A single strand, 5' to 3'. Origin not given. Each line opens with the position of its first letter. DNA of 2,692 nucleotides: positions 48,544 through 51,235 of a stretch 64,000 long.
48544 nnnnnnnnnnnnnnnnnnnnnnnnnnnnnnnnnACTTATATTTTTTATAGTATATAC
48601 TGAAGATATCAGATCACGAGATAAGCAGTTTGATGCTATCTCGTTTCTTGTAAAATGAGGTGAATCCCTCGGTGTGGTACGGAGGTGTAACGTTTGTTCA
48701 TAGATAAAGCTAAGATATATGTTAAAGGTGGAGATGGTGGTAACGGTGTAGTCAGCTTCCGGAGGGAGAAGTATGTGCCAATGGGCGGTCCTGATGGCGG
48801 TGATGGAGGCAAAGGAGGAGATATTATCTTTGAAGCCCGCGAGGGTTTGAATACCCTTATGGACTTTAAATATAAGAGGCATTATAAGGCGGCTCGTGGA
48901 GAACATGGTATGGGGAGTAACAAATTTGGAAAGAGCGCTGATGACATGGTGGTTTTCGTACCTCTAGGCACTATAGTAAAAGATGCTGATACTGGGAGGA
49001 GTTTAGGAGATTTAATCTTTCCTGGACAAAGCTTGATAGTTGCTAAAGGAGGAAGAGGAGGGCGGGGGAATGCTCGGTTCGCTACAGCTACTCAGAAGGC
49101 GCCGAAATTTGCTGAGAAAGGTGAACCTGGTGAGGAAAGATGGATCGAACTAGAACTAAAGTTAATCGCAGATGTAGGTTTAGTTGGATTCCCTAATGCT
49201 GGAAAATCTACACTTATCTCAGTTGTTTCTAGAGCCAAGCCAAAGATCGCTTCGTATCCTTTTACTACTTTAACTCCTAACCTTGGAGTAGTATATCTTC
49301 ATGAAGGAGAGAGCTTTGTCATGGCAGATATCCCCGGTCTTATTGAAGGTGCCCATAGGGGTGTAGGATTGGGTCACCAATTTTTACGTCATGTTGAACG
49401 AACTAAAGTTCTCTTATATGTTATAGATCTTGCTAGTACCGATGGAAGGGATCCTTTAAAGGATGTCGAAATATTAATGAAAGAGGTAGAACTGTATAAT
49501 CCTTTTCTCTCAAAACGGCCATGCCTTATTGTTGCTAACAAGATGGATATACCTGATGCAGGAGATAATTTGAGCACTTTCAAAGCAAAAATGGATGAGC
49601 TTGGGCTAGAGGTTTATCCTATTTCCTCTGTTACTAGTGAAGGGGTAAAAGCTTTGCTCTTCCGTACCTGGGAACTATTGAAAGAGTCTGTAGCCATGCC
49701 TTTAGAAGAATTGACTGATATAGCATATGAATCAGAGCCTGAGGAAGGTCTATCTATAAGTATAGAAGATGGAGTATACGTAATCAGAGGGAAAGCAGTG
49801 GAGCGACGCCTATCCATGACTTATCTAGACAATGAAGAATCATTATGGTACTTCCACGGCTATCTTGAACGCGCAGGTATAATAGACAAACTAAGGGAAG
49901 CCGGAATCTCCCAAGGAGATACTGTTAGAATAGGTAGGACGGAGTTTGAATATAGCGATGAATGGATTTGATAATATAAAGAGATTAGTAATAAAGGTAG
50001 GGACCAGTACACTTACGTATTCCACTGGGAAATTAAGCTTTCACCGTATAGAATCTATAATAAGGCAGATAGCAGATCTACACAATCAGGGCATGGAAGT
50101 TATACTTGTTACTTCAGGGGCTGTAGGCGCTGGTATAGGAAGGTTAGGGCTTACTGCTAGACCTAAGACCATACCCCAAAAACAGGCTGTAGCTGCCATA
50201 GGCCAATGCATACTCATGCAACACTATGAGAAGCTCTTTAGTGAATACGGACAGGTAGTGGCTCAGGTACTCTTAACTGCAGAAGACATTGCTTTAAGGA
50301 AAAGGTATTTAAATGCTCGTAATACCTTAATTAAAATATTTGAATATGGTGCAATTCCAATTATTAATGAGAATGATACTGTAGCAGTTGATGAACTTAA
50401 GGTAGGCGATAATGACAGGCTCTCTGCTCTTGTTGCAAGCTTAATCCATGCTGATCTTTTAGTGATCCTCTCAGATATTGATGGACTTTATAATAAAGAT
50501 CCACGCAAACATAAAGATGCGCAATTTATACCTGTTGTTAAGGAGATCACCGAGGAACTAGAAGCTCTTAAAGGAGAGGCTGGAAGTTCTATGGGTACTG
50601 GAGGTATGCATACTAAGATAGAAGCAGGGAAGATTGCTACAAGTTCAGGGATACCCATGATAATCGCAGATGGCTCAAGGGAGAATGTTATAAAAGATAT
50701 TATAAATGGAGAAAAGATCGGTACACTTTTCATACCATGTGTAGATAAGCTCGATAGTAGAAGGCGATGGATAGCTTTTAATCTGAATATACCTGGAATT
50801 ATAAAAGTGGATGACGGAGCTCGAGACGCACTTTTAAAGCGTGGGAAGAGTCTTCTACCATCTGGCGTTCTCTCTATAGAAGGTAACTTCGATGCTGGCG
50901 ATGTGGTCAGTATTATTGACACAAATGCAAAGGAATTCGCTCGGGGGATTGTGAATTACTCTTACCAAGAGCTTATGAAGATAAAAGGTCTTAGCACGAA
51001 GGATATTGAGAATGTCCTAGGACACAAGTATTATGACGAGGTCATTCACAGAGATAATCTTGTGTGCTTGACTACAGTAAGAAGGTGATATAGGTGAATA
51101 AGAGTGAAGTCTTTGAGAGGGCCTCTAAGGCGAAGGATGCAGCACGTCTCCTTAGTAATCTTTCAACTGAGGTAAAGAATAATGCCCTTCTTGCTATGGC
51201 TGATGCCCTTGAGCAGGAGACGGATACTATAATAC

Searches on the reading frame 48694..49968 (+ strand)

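Call 36: search_protein_families(library=pfam, proteins=[window:48694-49968:+], max_evalue=0.00001)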
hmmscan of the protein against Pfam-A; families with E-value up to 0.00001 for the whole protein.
window:48694-49968:+ (425 aa): 4 families
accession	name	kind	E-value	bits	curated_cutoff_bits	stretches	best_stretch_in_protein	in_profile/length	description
PF01018.28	GTP1_OBG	-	1.1e-64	217.2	27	1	3-157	1-155/155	GTP1/OBG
PF01926.29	MMR_HSR1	-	4.6e-25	88.4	21.9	1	160-283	1-113/113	50S ribosome-binding GTPase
PF09269.16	DUF1967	-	1.2e-22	80.1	27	1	358-420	8-70/70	Domain of unknown function (DUF1967)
PF02421.24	FeoB_N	-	3.6e-09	36.8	27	1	161-322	3-153/156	Ferrous iron transport protein B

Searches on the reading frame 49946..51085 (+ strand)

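Call 36: search_protein_families(library=pfam, proteins=[window:49946-51085:+], max_evalue=0.00001)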
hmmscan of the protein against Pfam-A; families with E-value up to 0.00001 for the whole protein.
window:49946-51085:+ (380 aa): 2 families
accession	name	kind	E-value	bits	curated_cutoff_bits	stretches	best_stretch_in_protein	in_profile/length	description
PF00696.33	AA_kinase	-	1.3e-48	166.2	24.9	1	12-242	1-234/234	Amino acid kinase family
PF01472.26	PUA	-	6e-21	74.6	24.8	1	285-358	2-74/74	PUA domain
